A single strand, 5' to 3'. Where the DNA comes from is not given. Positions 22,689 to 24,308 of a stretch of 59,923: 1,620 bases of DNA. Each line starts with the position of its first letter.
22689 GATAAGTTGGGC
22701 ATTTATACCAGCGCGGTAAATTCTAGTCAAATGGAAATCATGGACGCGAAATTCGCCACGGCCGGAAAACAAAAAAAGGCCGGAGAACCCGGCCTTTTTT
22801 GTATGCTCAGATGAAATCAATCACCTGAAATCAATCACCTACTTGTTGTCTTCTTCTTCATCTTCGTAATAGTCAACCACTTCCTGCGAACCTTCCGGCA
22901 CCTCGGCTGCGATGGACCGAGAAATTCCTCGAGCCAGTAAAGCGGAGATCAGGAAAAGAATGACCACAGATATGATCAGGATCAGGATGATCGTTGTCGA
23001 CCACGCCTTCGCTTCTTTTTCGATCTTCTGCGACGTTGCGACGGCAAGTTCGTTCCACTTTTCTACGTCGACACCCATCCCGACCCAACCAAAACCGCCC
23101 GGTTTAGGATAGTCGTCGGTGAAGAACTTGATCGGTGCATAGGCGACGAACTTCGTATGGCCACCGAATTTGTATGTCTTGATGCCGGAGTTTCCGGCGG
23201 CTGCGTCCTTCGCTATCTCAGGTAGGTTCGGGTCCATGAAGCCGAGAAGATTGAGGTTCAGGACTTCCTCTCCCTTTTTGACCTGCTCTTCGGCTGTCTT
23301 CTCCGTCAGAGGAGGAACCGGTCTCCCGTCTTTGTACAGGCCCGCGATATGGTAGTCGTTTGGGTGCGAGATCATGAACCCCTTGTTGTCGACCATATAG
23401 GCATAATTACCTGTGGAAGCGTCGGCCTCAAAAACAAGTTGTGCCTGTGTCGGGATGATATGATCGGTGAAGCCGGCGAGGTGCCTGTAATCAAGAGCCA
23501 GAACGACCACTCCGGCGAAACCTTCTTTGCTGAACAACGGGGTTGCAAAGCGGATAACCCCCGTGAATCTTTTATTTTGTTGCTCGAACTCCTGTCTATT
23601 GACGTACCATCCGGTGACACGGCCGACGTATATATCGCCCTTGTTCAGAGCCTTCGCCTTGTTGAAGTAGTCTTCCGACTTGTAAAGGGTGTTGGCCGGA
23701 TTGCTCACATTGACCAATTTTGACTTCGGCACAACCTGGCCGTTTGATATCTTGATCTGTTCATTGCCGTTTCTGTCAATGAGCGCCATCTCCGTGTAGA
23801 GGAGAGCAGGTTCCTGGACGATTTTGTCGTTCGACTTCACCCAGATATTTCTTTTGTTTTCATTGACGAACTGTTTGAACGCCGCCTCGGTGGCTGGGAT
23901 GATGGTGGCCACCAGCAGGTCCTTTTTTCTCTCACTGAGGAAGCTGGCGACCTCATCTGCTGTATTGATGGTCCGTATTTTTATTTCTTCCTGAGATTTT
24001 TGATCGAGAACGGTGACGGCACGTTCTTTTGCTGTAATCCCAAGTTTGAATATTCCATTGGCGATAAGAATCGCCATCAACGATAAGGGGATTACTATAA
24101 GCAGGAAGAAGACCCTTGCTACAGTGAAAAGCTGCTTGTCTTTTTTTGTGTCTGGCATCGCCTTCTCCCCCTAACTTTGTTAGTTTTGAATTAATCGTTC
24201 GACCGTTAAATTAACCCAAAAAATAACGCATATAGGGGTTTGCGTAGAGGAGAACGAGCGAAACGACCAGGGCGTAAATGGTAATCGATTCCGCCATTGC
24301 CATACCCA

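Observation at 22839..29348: Candidate new system: sigma54 / two-component control of an alternative ATP synthase c subunit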

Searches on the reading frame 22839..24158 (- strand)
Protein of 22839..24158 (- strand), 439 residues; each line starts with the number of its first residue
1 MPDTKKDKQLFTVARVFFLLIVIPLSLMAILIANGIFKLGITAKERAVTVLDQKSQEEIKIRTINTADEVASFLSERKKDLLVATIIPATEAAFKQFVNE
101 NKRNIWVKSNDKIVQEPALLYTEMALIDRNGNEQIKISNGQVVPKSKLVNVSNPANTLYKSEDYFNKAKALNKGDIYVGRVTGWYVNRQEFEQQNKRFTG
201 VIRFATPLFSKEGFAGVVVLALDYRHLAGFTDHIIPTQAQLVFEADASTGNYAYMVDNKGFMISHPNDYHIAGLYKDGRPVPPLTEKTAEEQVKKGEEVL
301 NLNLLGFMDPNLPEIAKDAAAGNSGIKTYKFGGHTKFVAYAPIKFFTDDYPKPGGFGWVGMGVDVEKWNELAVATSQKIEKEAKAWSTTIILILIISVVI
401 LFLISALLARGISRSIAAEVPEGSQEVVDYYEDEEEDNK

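Call 3: search_protein_families(library=pfam, proteins=[window:22839-24158:-], max_evalue=0.01)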
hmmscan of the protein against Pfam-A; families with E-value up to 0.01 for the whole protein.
window:22839-24158:- (439 aa): 2 families
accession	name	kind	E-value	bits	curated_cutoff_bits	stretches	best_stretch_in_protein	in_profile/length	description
PF02743.24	dCache_1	-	4.6e-10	39.9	45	1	118-345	65-232/240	Cache domain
PF21623.3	HK_sensor_dom_bact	-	6.8e-06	25.9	27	1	114-233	60-171/253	Bacterial histidine kinase, sensor domain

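Call 10: find_homologous_proteins(query=window:22839-24158:-, max_evalue=0.00001)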
Query window:22839-24158:- (439 aa): 799 proteins with E <= 0.00001 among 8000 candidates; the best 120 are listed.
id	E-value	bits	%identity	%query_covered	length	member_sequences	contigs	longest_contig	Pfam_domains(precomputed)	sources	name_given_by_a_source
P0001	1.3e-288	975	100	100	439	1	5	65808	PF02743.25,PF21623.4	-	-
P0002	1.3e-283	958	98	100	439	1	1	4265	PF02743.25,PF21623.4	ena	-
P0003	1.1e-282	955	98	100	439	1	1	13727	PF02743.25,PF21623.4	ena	-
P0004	1.1e-281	952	97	100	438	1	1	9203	PF02743.25,PF21623.4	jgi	-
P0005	1.3e-281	952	98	100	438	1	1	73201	PF02743.25,PF21623.4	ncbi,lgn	-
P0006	1.3e-281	952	98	100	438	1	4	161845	PF02743.25,PF21623.4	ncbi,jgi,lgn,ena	-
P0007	8.2e-281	949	97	100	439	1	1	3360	PF02743.25,PF21623.4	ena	-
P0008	5.5e-280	946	97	100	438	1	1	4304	PF02743.25,PF21623.4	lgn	-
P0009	7.6e-280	946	97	100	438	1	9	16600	PF02743.25,PF21623.4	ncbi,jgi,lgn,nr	ncbi:MAG: cache domain-containing protein [Syntrophobacterales bacterium]|jgi:hypothetical protein|n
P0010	3.6e-279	944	97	100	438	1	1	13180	PF02743.25,PF21623.4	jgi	jgi:hypothetical protein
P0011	3.7e-279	944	97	100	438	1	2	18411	PF02743.25,PF21623.4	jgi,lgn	-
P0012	7.7e-279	943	97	100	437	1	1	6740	PF02743.25,PF21623.4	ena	-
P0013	7.7e-276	933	95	100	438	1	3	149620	PF02743.25,PF21623.4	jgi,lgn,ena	-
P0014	1.2e-263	893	98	94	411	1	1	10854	PF02743.25,PF21623.4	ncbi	-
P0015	7.2e-246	834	84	97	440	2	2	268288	PF02743.25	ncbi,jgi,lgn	-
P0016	1.5e-244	830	83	97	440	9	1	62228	PF02743.25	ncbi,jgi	-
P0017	2.8e-243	825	82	97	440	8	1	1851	PF02743.25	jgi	-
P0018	2.6e-242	822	83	97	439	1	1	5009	PF02743.25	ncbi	-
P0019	2.5e-229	779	79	97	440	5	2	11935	PF02743.25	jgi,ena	-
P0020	1.7e-225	767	77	98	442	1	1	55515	PF02743.25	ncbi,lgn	ncbi:MAG: hypothetical protein ACE14T_04185 [Syntrophales bacterium]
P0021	2.8e-225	766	95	81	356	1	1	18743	PF02743.25,PF21623.4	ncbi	-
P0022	2.2e-222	757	76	100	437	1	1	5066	PF02743.25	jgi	jgi:hypothetical protein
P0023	6.7e-222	755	75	99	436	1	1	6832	PF02743.25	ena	-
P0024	7.6e-222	755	81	92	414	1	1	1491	PF02743.25,PF21623.4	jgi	jgi:hypothetical protein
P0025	2.1e-221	753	76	100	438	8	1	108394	PF02743.25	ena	-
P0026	2.7e-220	750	76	100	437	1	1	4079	PF02743.25,PF21623.4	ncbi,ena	-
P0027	4.6e-220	749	76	100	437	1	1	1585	PF02743.25,PF21623.4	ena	-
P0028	5.3e-220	749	76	100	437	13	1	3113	PF02743.25,PF21623.4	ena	-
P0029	5.4e-220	749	75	99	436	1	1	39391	PF02743.25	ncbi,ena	-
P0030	5.8e-220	749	76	100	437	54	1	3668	PF02743.25,PF21623.4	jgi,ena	jgi:hypothetical protein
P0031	1.6e-219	747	76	100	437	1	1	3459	PF02743.25,PF21623.4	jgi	jgi:hypothetical protein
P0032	1.8e-219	747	75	99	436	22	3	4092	PF02743.25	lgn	-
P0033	3.4e-219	746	75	100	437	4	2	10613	PF02743.25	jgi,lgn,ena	-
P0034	5.7e-219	745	76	100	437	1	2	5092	PF02743.25,PF21623.4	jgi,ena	jgi:hypothetical protein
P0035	6.4e-219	745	74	100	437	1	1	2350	PF02743.25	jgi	jgi:hypothetical protein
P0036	1.1e-218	744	76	100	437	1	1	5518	PF02743.25,PF21623.4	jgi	-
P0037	1.9e-218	744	76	97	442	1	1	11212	PF02743.25,PF21623.4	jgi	jgi:hypothetical protein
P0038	2.0e-218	744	75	100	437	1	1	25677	PF02743.25,PF21623.4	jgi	jgi:hypothetical protein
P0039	2.6e-218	743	75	100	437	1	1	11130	PF02743.25,PF21623.4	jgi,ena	-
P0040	3.0e-218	743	74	100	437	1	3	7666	PF02743.25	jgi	jgi:hypothetical protein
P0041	6.7e-218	742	74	100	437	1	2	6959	PF02743.25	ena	-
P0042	9.3e-218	741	75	100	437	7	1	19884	PF02743.25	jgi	jgi:hypothetical protein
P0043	1.3e-217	741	74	100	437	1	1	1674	PF02743.25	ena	-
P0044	2.3e-217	740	75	100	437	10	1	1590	PF02743.25,PF21623.4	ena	-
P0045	6.7e-217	739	74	100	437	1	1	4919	PF02743.25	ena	-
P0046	1.1e-216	738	74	100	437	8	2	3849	PF02743.25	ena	-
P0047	1.4e-216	737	76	97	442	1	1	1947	PF02743.25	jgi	jgi:hypothetical protein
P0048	1.4e-216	737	74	100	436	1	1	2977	PF02743.25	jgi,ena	-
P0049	2.6e-216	737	74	100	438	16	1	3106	PF02743.25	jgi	jgi:hypothetical protein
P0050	4.1e-216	736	74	100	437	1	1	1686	PF02743.25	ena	-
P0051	1.0e-215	735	75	98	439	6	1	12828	PF02743.25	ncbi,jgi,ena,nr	ncbi:MAG TPA: cache domain-containing protein [Syntrophales bacterium]|nr:cache domain-containing pr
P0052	2.1e-215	734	75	100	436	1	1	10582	PF02743.25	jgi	jgi:hypothetical protein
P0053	2.2e-215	734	75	97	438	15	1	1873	PF02743.25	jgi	-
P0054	2.3e-215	733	76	96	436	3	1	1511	PF02743.25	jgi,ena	-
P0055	3.6e-215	733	74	100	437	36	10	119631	PF02743.25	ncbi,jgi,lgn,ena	-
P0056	7.8e-215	732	74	100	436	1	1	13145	PF02743.25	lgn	-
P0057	8.4e-215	732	73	100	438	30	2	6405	PF02743.25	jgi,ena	-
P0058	9.2e-215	731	74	100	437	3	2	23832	PF02743.25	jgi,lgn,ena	-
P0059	1.3e-214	731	73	100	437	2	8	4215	PF02743.25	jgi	jgi:hypothetical protein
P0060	1.4e-214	731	74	100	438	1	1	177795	PF02743.25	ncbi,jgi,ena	jgi:hypothetical protein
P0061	1.6e-214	731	73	100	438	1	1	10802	PF02743.25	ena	-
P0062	2.5e-214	730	75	97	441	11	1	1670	PF02743.25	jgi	jgi:hypothetical protein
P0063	5.5e-214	729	75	97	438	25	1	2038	PF02743.25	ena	-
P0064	7.8e-214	728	73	100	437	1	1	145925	PF02743.25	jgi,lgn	jgi:hypothetical protein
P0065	1.3e-213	728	74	100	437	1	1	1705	PF02743.25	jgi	-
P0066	1.4e-213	728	74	100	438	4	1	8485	PF02743.25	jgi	jgi:hypothetical protein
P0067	1.4e-213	728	74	100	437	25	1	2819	PF02743.25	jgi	-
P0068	1.8e-213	727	73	100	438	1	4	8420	PF02743.25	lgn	-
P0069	3.3e-213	726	73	100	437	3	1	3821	PF02743.25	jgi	jgi:hypothetical protein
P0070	3.9e-213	726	73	97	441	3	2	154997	PF02743.25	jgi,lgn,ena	jgi:hypothetical protein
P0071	5.7e-213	726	73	100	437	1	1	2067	PF02743.25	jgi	jgi:hypothetical protein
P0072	8.4e-213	725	75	97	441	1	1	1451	PF02743.25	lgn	-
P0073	8.5e-213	725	73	100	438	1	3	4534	PF02743.25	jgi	jgi:hypothetical protein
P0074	1.2e-212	725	74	97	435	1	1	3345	PF02743.25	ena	-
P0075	1.2e-212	724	74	100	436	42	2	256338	PF02743.25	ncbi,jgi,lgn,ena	ncbi:MAG: cache domain-containing protein [Syntrophales bacterium]|jgi:hypothetical protein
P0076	1.7e-212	724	72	100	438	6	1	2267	PF02743.25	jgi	jgi:hypothetical protein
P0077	2.4e-212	724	74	100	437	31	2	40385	PF02743.25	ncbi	-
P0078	2.8e-212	723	73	100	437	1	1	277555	PF02743.25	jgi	-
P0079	2.9e-212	723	74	97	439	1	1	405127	PF02743.25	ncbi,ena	-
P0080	3.7e-212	723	73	100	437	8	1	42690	PF02743.25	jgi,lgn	-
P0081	4.2e-212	723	73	99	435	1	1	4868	PF02743.25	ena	-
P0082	5.6e-212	722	73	100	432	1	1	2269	PF02743.25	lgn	-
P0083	9.4e-212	722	73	100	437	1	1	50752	PF02743.25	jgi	jgi:hypothetical protein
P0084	2.2e-211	720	73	100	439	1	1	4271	PF02743.25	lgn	-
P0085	2.6e-211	720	72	100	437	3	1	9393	PF02743.25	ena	-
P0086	2.6e-211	720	71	100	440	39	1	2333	PF02743.25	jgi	jgi:hypothetical protein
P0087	3.2e-211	720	71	100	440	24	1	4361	PF02743.25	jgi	jgi:hypothetical protein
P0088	4.3e-211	719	72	98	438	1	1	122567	PF02743.25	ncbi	-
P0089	4.6e-211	719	73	100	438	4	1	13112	PF02743.25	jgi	jgi:hypothetical protein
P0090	5.2e-211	719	72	100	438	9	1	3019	PF02743.25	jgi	jgi:hypothetical protein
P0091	5.3e-211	719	73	97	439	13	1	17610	PF02743.25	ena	-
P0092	7.8e-211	719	72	97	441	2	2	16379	PF02743.25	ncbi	-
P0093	1.1e-210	718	74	100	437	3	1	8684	PF02743.25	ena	-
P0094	1.1e-210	718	72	100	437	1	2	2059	PF02743.25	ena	-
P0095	1.4e-210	718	72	100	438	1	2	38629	PF02743.25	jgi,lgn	jgi:hypothetical protein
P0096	1.5e-210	718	73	100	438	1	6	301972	PF02743.25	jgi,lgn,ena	jgi:hypothetical protein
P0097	1.8e-210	717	71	98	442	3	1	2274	PF02743.25,PF21623.4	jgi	-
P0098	1.9e-210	717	71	100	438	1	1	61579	PF02743.25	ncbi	ncbi:MAG: cache domain-containing protein [Pseudomonadota bacterium]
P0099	3.2e-210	717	73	100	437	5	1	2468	PF02743.25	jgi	-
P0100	4.7e-210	716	72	100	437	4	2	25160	PF02743.25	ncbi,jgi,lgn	-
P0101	1.1e-209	715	75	97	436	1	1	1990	PF02743.25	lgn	-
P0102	1.2e-209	715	75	97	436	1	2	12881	PF02743.25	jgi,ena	-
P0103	1.4e-209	714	70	100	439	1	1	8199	PF02743.25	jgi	jgi:hypothetical protein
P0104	1.8e-209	714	75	97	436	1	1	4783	PF02743.25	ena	-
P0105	1.8e-209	714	74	97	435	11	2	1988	PF02743.25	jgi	jgi:hypothetical protein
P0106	2.5e-209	714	73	97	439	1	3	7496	PF02743.25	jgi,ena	-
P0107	2.9e-209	713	73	100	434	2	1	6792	PF02743.25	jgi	jgi:hypothetical protein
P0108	4.1e-209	713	72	100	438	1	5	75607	PF02743.25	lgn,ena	-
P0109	4.4e-209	713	72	100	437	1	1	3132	PF02743.25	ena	-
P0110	4.4e-209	713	74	97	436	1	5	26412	PF02743.25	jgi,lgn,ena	jgi:hypothetical protein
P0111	7.1e-209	712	72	100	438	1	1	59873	PF02743.25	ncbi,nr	ncbi:MAG: cache domain-containing protein [Deltaproteobacteria bacterium]|nr:cache domain-containing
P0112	1.3e-208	711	71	97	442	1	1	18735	PF02743.25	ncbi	-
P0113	1.4e-208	711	72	100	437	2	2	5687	PF02743.25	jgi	jgi:hypothetical protein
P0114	1.7e-208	711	73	100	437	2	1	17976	PF02743.25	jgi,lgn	-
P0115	3.9e-208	710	71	100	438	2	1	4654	PF02743.25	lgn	-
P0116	5.5e-208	709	71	100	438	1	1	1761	PF02743.25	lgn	-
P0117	7.2e-208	709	72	100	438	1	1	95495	PF02743.25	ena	-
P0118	9.3e-208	708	74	97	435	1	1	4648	PF02743.25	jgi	jgi:hypothetical protein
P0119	1.1e-207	708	74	99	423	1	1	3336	PF02743.25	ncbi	-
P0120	1.4e-207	708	71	100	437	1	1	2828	PF02743.25,PF21623.4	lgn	-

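Call 12: find_related_loci(query=A1, collection=genome_contigs, flank=8000)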
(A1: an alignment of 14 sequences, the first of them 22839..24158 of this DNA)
Query A1 (439 aa) in genome_contigs; peptide patterns used: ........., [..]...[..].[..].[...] (x = any residue, [..] = any of these).
243 stretches matched a pattern; 133 encode a relative of the query (tblastn E <= 1e-3); the best 80 are kept; 80 distinct loci.
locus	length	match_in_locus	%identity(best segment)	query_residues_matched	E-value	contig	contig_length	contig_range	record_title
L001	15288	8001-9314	98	1-439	0e+0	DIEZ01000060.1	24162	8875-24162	MAG TPA_asm: Syntrophaceae bacterium UBA5761 UBA5761_contig_28770, whole genome shotgun sequence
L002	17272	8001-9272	83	1-425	0e+0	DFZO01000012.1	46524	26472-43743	MAG TPA_asm: Syntrophaceae bacterium UBA4054 UBA4054_contig_530, whole genome shotgun sequence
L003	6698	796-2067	83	1-425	0e+0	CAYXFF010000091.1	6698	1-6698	MAG TPA_asm: uncultured Syntrophaceae bacterium isolate SRP178699_co1_457 genome assembly, contig: NODE_16480_length_669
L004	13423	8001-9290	77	1-431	0e+0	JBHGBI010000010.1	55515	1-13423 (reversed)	MAG: Syntrophales bacterium isolate SBS.BIN.13 SBSBIN13_contig_10, whole genome shotgun sequence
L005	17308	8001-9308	76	1-437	0e+0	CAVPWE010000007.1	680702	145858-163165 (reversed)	MAG: uncultured delta proteobacterium isolate MFD00032.bin.1.44 genome assembly, contig: contig_87517, whole genome shot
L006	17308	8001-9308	74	1-437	0e+0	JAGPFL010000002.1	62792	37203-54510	MAG: Syntrophobacterales bacterium isolate Gw_SlDig_bin_168 Gw_SlDig_587_length_62792_cov_5.998308, whole genome shotgun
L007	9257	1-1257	75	12-431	0e+0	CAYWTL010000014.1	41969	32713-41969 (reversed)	MAG TPA_asm: uncultured Syntrophaceae bacterium isolate SRP192927_co7_613 genome assembly, contig: NODE_1309_length_4196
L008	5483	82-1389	74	1-437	0e+0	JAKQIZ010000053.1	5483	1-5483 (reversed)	MAG: Deltaproteobacteria bacterium isolate USDV_maxbin.029 k141_1614545, whole genome shotgun sequence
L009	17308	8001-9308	76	1-437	0e+0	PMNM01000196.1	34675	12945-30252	MAG: Syntrophaceae bacterium isolate fen_1087 73.20100900_E3D.6_contig_5835, whole genome shotgun sequence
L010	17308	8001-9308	74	1-437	0e+0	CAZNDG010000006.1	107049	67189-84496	MAG TPA_asm: uncultured Syntrophus sp. isolate binchicken_co27_459 genome assembly, contig: NODE_264_length_107049_cov_1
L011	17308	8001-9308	74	1-437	0e+0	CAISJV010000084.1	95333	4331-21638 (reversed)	MAG: uncultured delta proteobacterium isolate AlinenLipids_bin-9048 genome assembly, contig: bin-9048:84/95, whole genom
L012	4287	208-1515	74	1-437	0e+0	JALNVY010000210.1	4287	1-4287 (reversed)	MAG: Syntrophales bacterium isolate SO_2016_GW1 bin 25 scaffold40351_OW334_2016, whole genome shotgun sequence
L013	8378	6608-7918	74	1-439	0e+0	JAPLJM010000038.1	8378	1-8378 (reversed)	MAG: Deltaproteobacteria bacterium isolate LacPavin_0920_SED1_MAG_53_19 LacPavin_0920_SED1_scaffold_624728, whole genome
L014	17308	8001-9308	74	1-437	0e+0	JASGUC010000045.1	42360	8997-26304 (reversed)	MAG: Pseudomonadota bacterium isolate MAG95_MWBP c_000000062904, whole genome shotgun sequence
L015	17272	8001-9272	76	1-426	0e+0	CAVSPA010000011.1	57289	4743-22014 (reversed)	MAG: uncultured delta proteobacterium isolate MFD01476.bin.2.167 genome assembly, contig: contig_36057, whole genome sho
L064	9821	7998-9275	67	1-431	0e+0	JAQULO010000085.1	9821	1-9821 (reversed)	MAG: Syntrophales bacterium isolate STD1_132 NODE_20227_length_9821_cov_4.055808_Sandtown_D1, whole genome shotgun seque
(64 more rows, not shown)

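Call 27: search_protein_families(library=ncbifam, proteins=[window:22839-24158:-], max_evalue=0.001)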
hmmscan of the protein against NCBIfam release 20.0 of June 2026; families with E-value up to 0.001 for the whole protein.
window:22839-24158:- (439 aa): 0 families

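Call 35: predict_structure(alignment_id=A1)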
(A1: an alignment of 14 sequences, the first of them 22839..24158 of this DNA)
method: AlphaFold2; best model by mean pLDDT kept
length: 439 residues; sequences in the alignment: 14
mean_pLDDT: 39.8   pTM: 0.34
mean pLDDT of the five models: 39.8, 39.3, 39.1, 38.6, 35.7
residues with pLDDT >= 90: 0; 70-90: 10; 50-70: 71; < 50: 358
segments of 3 or more residues with pLDDT < 50: 1-91, 103-109, 111-116, 154-163, 172-205, 208-211, 222-387, 405-439
pLDDT, mean of each block of 10 residues (from residue 1): 32 44 45 40 33 36 35 31 32 51 46 48 63 67 71 49 54 40 30 35 48 55 39 23 24 28 27 30 33 29 32 42 42 38 35 31 36 38 45 55 49 33 28 28
secondary structure, 60 per line:
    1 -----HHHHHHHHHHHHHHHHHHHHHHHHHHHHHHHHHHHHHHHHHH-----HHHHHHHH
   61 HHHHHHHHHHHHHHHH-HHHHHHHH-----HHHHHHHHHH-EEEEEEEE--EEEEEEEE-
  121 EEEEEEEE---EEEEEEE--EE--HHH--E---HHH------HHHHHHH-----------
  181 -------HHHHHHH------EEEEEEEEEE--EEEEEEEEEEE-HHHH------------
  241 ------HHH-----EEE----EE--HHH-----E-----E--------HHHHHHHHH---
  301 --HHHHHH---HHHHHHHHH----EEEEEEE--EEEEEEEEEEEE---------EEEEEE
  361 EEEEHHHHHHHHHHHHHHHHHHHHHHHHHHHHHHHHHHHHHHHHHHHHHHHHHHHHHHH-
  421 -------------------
elements in order: H6-47 H53-76 H78-85 H91-100 E102-109 E112-119 E121-128 E132-138 H163-169 H188-194 E201-210 E213-223 H225-228 E255-257 H289-297 H303-308 H312-320 E325-331 E334-345 E355-364 H365-419
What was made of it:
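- The AF2 model of the sensor half was unusable (pLDDT 40, call 35).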

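Call 36: search_solved_structures(query=A1, max_evalue=1, show_alignments=1)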
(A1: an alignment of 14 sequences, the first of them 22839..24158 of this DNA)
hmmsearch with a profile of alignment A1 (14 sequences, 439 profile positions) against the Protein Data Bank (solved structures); distinct sequences matched with E-value up to 1: 7.
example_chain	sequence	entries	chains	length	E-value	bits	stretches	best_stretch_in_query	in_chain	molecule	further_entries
7vg2_A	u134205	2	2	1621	0.51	12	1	199-292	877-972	Dicer-like 3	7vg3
9hmf_O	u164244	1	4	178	0.56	11.8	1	382-430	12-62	Flagellar protein FliL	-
4x83_A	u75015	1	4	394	0.57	11.8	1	62-144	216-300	Down syndrome cell adhesion molecule, isoform 7.44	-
4x9g_A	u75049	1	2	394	0.59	11.8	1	62-144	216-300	Down Syndrome Cell Adhesion Molecule isoform 6.44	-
4x9b_A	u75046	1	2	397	0.59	11.8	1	62-144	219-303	Down syndrome cell adhesion molecule, isoform 4.44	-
4x9i_A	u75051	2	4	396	0.6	11.7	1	62-144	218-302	Down Syndrome Cell Adhesion Molecule, isoform 9.44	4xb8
1kqf_C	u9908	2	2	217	0.75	11.4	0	301-399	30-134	FORMATE DEHYDROGENASE, NITRATE-INDUCIBLE, CYTOCHROME B556(FDN) SUBUNIT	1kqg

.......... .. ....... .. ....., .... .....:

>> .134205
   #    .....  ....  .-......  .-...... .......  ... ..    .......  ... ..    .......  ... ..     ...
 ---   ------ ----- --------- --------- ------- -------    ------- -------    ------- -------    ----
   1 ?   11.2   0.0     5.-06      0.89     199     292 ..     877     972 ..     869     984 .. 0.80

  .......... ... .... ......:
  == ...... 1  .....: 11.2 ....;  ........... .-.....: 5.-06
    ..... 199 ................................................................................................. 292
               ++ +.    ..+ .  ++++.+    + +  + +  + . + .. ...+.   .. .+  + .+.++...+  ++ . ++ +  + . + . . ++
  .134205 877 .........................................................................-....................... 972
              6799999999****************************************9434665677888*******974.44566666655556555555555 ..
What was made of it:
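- On dCache_1 extracytoplasmic sensor domain: There is no solved homologue by sequence (call 36), and the AF2 model is unusable (call 35).
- Tried and rejected: Profile search of the dCache protein against PDB sequences: nothing below E 0.5 (call 36).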
